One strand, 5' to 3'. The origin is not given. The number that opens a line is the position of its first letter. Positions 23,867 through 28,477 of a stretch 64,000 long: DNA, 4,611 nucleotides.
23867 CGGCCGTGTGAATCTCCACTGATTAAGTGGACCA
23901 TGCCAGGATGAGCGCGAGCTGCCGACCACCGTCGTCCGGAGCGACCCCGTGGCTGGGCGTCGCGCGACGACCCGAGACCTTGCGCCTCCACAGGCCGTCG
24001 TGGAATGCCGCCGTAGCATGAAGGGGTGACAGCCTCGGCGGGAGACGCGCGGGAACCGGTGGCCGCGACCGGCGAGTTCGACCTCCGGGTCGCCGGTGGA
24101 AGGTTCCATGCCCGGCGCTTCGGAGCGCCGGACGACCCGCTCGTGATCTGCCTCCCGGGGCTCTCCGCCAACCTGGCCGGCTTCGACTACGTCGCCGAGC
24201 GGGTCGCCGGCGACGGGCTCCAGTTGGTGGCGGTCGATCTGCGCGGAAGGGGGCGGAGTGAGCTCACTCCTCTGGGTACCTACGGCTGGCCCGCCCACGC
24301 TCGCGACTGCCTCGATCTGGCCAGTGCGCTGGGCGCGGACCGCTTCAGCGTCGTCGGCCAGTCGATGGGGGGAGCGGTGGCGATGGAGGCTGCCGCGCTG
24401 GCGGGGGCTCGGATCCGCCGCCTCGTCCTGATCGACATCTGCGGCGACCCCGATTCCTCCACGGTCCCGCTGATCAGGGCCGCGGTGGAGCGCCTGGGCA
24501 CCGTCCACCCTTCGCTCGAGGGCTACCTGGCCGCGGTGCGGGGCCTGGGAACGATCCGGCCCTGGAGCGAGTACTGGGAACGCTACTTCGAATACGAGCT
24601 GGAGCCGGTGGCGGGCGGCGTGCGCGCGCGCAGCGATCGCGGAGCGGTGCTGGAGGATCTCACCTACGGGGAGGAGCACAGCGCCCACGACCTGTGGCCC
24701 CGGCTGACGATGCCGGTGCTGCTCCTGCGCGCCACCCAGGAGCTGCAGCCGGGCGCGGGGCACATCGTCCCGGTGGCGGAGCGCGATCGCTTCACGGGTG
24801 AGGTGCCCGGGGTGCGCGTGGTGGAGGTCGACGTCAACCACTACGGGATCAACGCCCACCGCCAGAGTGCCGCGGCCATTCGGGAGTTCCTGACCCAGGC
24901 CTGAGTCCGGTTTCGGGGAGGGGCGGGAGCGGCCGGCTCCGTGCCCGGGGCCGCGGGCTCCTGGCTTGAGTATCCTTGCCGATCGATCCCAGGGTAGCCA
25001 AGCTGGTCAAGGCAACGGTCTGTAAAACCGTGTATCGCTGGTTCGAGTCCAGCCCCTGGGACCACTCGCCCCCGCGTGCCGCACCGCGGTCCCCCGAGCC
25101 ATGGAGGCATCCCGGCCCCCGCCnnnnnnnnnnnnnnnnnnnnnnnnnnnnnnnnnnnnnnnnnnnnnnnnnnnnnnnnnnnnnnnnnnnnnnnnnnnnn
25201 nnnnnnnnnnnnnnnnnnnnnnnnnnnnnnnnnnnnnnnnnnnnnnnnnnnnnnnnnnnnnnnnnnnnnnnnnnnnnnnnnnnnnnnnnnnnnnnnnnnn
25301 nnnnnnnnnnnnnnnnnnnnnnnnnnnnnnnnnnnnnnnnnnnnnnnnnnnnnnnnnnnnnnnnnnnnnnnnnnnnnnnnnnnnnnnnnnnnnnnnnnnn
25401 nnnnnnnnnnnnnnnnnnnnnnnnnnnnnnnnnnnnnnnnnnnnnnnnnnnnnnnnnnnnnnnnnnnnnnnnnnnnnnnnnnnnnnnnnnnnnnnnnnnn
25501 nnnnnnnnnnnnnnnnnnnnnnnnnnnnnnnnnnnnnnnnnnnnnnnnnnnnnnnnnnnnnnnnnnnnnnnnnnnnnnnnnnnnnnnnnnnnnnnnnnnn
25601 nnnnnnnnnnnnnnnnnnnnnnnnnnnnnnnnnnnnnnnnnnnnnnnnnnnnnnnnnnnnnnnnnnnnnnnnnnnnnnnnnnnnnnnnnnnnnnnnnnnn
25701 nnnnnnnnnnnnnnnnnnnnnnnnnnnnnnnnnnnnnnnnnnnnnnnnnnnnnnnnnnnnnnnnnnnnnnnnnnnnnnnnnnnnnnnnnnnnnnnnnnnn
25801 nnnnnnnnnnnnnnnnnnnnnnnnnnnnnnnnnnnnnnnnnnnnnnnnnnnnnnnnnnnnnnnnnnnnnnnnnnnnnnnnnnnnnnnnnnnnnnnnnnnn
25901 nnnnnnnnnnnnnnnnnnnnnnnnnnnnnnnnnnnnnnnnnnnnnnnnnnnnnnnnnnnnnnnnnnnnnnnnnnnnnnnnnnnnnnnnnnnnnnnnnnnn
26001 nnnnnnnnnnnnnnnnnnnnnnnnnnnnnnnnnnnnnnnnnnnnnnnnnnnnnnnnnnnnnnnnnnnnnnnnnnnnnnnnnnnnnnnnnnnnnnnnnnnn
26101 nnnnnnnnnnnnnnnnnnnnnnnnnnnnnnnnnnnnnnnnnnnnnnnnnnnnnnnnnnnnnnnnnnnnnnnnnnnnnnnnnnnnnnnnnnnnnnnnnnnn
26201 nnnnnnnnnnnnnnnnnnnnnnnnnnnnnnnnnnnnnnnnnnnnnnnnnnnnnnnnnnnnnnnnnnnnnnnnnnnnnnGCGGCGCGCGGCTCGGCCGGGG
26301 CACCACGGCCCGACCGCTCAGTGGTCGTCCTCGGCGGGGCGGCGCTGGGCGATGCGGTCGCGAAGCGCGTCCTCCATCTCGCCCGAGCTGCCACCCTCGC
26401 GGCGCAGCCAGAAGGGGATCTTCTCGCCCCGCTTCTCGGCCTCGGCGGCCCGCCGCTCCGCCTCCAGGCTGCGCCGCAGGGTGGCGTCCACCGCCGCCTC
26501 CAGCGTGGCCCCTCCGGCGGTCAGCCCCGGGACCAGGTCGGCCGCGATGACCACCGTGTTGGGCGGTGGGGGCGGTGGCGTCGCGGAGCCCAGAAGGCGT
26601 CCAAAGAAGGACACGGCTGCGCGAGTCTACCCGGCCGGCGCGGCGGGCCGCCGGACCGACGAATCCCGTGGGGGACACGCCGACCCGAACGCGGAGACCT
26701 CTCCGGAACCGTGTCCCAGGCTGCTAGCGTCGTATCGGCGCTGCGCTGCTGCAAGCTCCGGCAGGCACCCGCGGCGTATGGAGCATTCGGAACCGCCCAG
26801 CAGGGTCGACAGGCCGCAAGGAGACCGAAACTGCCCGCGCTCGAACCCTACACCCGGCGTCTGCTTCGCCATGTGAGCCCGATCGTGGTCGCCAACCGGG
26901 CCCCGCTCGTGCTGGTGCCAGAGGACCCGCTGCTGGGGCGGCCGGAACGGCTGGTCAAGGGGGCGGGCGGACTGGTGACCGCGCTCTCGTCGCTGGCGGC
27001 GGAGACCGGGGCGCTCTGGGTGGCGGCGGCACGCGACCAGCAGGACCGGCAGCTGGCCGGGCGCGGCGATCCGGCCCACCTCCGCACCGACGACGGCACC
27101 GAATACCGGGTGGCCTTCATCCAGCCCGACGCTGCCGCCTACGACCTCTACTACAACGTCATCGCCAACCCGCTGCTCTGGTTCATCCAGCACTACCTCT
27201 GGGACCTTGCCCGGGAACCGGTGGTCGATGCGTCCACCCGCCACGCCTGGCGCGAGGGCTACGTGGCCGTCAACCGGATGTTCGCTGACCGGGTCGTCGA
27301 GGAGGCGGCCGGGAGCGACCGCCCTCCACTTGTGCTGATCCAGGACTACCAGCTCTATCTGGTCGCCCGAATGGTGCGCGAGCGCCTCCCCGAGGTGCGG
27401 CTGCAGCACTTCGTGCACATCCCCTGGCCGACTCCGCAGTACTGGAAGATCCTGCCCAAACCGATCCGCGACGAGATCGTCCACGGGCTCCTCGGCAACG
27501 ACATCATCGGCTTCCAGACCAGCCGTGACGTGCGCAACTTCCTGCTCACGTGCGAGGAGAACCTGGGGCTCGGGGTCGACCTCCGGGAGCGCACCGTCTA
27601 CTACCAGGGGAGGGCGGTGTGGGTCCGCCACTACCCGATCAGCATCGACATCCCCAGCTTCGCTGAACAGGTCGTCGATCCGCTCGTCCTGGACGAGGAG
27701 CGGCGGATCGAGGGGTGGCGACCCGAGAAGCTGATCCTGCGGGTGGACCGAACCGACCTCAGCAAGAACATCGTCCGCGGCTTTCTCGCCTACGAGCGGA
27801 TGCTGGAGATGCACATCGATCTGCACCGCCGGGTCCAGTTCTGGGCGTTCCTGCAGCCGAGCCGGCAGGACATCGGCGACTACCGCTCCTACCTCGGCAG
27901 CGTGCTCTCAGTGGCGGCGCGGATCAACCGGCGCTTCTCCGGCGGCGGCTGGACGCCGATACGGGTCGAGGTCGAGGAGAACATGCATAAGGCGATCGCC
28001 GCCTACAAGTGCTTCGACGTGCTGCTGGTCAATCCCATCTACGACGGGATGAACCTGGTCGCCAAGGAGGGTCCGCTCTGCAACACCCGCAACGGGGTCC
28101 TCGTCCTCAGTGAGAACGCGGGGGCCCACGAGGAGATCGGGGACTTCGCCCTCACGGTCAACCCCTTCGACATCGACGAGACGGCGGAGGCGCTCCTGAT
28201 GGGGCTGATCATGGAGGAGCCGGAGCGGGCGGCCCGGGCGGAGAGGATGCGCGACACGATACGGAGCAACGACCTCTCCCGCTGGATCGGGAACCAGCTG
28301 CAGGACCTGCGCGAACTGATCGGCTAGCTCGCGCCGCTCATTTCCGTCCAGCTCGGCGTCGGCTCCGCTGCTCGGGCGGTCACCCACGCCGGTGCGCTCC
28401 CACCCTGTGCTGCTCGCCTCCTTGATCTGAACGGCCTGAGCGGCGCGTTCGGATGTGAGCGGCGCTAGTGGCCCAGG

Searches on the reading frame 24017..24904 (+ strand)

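Call 9: search_protein_families(library=pfam, proteins=[window:24017-24904:+], max_evalue=0.001)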
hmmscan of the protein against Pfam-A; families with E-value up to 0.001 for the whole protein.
window:24017-24904:+ (295 aa): 3 families
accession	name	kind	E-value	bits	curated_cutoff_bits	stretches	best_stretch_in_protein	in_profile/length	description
PF00561.26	Abhydrolase_1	-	2.3e-17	63.9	25.8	1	41-210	1-172/245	alpha/beta hydrolase fold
PF12697.13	Abhydrolase_6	-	1.7e-13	52.1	26.3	1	43-276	1-205/217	Alpha/beta hydrolase family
PF12146.15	Hydrolase_4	-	1.4e-11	44.6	27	1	41-169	5-139/239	Serine aminopeptidase, S33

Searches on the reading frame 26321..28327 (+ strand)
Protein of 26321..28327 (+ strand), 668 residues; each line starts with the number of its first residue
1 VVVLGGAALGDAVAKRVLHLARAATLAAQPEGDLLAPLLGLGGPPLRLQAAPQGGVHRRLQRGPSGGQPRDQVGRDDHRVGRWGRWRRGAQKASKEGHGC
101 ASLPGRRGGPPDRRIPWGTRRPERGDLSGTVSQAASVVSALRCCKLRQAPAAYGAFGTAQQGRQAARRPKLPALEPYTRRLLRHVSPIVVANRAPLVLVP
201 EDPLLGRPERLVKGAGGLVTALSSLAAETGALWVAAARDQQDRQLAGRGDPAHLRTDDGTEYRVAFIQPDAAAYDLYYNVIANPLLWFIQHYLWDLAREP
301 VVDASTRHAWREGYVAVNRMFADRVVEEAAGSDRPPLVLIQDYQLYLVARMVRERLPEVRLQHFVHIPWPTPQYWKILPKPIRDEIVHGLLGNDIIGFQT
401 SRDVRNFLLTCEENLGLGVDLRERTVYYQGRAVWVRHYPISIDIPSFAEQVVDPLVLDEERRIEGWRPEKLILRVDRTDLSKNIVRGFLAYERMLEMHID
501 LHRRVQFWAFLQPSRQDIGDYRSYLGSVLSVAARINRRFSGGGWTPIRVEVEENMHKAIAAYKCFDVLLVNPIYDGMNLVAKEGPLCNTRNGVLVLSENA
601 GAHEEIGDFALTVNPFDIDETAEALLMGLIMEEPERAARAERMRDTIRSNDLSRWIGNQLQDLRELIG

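Call 9: search_protein_families(library=pfam, proteins=[window:26321-28327:+], max_evalue=0.001)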
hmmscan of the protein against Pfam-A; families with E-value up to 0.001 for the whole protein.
window:26321-28327:+ (668 aa): 1 family
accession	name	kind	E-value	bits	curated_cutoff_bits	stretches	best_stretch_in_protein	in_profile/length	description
PF00982.27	Glyco_transf_20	-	3.6e-109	366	32.5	1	187-664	3-472/473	Glycosyltransferase family 20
